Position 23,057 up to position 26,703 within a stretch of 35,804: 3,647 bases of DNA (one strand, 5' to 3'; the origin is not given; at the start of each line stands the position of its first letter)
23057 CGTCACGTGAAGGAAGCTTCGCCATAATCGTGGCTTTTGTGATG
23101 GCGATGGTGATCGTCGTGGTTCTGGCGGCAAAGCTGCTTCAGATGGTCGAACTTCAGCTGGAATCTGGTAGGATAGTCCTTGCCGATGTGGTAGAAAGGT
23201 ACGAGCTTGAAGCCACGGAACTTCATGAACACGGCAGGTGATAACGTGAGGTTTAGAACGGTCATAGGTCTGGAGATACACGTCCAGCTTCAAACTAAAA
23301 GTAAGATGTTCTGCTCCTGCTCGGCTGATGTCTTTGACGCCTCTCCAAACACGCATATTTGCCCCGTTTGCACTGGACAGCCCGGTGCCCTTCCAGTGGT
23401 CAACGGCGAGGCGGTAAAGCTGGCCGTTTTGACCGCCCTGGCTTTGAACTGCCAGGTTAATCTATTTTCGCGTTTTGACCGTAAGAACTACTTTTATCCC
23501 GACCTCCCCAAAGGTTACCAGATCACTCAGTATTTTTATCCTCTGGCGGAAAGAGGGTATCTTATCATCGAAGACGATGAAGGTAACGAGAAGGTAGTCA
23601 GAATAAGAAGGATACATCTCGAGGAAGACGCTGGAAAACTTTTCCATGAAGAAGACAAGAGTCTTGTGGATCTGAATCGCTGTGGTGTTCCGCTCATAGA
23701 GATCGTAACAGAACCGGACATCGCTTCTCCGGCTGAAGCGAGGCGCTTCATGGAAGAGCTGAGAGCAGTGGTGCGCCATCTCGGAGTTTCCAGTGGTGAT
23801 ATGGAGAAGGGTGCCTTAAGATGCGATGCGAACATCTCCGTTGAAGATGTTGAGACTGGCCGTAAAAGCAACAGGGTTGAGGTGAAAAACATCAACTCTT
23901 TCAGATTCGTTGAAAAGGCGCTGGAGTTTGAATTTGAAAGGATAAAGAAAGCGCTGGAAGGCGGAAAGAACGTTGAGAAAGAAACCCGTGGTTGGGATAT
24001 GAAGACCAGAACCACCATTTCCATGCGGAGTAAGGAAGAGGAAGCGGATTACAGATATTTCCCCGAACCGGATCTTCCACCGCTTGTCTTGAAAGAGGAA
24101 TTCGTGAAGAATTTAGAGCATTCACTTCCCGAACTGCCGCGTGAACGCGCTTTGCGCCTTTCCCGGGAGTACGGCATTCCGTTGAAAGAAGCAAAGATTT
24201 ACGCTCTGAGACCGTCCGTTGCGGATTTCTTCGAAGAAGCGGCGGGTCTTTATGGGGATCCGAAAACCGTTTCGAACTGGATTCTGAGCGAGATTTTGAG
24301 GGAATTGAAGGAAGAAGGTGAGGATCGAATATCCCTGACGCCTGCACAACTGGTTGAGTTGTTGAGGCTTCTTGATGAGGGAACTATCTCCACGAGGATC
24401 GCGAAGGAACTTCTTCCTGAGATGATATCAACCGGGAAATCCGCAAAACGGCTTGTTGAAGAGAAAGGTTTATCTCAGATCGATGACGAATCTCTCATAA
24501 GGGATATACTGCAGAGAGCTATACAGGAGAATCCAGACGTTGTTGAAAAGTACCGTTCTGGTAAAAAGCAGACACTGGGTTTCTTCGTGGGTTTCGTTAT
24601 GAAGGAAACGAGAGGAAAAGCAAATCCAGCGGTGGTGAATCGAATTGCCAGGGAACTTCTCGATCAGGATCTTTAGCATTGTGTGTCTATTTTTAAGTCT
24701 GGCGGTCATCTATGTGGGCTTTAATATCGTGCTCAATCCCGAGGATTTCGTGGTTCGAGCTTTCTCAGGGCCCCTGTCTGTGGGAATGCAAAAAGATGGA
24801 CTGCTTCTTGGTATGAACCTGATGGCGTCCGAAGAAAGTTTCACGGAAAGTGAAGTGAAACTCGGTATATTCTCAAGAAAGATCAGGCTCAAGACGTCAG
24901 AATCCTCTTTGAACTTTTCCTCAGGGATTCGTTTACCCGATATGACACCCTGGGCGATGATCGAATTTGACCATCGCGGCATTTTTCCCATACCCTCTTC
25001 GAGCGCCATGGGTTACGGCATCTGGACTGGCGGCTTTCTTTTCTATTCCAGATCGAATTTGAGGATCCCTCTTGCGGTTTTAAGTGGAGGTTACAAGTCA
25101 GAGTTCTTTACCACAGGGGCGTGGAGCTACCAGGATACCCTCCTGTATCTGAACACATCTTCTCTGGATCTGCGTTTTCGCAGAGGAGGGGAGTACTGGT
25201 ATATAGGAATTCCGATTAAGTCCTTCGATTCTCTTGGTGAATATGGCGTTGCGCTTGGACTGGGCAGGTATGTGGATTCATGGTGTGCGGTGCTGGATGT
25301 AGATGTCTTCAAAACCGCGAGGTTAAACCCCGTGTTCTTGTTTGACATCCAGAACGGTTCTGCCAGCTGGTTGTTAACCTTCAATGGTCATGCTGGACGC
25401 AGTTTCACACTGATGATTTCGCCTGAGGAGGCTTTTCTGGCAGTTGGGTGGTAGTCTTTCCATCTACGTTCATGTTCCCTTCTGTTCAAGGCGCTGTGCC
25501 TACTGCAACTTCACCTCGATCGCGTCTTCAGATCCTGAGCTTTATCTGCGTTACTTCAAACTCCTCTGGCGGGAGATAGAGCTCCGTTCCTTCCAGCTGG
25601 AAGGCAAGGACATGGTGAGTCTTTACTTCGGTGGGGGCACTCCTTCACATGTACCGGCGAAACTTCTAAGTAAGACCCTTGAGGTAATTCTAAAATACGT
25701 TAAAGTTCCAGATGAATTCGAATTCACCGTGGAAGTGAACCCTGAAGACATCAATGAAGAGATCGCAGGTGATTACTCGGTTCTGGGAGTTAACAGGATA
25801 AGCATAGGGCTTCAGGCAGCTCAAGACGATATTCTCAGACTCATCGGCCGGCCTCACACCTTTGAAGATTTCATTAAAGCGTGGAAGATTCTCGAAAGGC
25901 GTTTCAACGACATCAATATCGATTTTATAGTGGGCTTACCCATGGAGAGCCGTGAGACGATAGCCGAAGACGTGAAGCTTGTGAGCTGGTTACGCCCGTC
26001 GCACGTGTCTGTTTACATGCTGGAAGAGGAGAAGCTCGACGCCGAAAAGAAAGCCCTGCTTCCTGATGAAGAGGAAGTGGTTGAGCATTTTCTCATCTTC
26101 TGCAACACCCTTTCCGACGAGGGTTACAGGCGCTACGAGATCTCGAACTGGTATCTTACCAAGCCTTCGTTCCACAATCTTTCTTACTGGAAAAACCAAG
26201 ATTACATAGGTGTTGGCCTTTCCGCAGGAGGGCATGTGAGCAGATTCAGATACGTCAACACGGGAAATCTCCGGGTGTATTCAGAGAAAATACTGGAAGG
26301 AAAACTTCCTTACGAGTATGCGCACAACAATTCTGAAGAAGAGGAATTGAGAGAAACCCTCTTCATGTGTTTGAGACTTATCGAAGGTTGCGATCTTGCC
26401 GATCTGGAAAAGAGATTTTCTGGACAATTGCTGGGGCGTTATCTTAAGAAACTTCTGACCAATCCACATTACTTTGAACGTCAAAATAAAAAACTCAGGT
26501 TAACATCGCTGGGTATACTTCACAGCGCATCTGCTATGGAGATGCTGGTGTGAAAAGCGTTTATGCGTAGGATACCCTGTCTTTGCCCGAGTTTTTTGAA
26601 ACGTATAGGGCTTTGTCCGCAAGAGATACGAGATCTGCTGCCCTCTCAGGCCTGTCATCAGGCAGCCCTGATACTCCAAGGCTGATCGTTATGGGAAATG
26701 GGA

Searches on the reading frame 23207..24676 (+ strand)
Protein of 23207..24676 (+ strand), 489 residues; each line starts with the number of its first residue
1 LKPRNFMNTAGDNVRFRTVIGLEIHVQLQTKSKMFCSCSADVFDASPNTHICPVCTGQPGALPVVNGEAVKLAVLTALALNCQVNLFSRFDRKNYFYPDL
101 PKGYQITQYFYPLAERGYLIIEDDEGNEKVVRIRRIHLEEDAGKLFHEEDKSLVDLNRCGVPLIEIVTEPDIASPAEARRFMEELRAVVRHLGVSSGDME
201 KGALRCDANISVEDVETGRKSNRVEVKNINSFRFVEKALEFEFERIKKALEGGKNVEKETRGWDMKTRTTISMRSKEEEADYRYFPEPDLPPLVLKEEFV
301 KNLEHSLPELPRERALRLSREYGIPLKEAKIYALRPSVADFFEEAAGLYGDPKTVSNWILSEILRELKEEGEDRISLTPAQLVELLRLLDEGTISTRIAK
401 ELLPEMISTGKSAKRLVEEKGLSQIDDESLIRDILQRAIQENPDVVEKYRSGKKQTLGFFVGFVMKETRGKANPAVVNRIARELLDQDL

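Call 58: search_protein_families(library=pfam, proteins=[window:23207-24676:+], max_evalue=0.00001)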
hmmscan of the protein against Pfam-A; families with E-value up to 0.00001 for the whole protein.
window:23207-24676:+ (489 aa): 2 families
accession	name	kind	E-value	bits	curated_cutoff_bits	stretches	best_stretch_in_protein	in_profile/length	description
PF02934.20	GatB_N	-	2.1e-120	401.5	23.4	1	18-300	1-276/277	GatB/GatE catalytic domain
PF02637.23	GatB_Yqey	-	5.2e-51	172.9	27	1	340-485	1-148/148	GatB domain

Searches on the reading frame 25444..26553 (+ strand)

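Call 58: search_protein_families(library=pfam, proteins=[window:25444-26553:+], max_evalue=0.00001)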
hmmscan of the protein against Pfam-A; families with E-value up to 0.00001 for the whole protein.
window:25444-26553:+ (369 aa): 2 families
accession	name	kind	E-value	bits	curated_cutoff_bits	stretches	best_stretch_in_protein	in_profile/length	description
PF04055.27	Radical_SAM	-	3.8e-25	89.4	29.5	1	8-179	1-165/166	Radical SAM superfamily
PF06969.22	HemN_C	-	1.4e-07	31.9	24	1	297-359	2-66/67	HemN C-terminal domain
